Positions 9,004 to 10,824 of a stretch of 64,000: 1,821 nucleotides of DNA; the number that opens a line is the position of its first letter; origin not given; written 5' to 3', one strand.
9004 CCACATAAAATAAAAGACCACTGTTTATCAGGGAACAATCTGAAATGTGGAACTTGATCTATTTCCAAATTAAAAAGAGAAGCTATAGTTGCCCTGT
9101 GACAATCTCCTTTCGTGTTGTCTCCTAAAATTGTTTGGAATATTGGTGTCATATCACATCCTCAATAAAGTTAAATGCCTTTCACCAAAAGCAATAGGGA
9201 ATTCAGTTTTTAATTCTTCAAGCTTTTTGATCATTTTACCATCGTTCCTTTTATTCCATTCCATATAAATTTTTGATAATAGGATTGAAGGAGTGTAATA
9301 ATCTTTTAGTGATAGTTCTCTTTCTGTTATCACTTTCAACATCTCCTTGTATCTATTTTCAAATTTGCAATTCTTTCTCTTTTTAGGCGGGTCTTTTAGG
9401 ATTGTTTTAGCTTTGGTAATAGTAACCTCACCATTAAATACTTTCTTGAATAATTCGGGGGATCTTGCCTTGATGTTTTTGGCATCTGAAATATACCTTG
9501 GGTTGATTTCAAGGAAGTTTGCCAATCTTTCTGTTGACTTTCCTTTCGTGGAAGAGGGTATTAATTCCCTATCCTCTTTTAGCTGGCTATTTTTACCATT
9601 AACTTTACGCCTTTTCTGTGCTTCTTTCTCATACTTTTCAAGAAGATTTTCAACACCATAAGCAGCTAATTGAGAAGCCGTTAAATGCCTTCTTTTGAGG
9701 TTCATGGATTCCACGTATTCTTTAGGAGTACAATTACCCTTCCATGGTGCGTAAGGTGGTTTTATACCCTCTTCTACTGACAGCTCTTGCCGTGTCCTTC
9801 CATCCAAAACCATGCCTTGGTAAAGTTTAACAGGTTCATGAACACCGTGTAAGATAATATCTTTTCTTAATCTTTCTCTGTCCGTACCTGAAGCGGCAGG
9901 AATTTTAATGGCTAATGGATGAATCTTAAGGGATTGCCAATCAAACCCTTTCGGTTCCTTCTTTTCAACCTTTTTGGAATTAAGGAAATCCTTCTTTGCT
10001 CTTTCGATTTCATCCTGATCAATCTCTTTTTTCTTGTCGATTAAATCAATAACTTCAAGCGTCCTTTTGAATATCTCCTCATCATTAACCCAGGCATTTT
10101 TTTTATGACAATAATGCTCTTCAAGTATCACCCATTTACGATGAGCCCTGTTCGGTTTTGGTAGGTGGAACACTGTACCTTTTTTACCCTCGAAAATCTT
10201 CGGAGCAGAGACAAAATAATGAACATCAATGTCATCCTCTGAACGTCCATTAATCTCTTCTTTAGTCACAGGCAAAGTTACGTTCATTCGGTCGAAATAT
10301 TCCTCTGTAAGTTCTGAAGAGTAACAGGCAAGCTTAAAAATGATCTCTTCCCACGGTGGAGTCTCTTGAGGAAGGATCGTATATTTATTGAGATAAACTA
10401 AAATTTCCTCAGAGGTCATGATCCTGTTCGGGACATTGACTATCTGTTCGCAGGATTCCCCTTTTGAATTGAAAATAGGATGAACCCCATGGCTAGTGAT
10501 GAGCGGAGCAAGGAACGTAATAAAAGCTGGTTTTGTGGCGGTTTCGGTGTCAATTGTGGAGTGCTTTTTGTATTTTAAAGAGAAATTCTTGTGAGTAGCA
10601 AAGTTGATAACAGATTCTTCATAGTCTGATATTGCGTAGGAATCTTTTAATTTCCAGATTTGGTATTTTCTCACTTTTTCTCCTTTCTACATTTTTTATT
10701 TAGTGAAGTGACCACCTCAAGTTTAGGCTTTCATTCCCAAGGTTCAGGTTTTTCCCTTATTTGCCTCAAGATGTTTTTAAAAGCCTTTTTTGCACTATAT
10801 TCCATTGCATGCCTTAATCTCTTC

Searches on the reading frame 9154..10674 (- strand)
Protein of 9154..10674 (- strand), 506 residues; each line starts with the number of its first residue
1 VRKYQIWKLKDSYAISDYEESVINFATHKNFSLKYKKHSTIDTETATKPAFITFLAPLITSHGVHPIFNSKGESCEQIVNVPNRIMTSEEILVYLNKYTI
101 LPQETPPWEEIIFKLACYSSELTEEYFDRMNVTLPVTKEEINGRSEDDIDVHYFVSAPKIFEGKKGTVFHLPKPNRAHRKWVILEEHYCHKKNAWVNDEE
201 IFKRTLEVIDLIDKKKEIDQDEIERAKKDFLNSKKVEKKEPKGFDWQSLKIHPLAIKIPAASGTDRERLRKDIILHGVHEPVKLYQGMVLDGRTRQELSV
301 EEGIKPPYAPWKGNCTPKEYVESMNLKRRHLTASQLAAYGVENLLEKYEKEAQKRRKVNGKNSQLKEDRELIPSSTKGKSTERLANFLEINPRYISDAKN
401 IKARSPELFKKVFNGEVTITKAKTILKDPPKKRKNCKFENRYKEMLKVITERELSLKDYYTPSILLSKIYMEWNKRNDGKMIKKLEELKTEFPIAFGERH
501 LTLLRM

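Call 16: search_protein_families(library=phrogs, proteins=[window:9154-10674:-], max_evalue=0.00001)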
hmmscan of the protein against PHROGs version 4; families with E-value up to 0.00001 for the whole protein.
window:9154-10674:- (506 aa): 1 family
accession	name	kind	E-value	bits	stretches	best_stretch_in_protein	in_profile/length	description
phrog_21315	-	unknown function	2.2e-08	34.5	1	249-372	15-121/415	-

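Call 57: search_protein_families(library=pfam, proteins=[window:9154-10674:-], max_evalue=0.001)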
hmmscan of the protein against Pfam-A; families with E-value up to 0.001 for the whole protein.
window:9154-10674:- (506 aa): 0 families
